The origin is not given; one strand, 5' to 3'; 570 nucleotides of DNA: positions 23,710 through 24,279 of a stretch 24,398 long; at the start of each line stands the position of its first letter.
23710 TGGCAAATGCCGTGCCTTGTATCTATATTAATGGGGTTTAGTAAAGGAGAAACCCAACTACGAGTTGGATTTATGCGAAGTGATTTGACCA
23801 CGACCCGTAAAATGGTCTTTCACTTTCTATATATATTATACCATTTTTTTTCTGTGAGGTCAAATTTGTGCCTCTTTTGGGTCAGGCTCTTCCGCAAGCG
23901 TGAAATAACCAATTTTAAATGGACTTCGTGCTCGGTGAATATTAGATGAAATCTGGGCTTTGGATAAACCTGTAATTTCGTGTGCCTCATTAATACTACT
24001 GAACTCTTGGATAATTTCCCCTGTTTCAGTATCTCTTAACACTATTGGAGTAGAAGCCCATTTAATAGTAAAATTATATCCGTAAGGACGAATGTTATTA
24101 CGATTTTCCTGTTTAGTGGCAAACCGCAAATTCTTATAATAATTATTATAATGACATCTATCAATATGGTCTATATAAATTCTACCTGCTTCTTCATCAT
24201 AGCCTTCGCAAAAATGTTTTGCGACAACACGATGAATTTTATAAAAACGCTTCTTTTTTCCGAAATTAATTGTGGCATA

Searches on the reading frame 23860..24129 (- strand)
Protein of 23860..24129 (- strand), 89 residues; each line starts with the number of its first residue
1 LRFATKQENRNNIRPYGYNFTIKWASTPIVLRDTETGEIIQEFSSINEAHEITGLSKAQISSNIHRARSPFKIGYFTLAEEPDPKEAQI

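Call 82: search_protein_families(library=phrogs, proteins=[window:23860-24129:-], max_evalue=0.001)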
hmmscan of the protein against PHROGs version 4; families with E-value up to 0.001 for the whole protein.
window:23860-24129:- (89 aa): 1 family
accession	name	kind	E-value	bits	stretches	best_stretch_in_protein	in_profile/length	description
phrog_20162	-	DNA, RNA and nucleotide metabolism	5.3e-05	24.5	1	25-70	29-73/88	HNH endonuclease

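Call 83: search_protein_families(library=pfam, proteins=[window:23860-24129:-], max_evalue=0.01)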
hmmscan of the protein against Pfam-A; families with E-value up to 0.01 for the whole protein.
window:23860-24129:- (89 aa): 1 family
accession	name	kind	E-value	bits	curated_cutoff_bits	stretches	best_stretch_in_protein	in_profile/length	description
PF07453.19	NUMOD1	-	0.0085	16.8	22.8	0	33-60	7-33/37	NUMOD1 domain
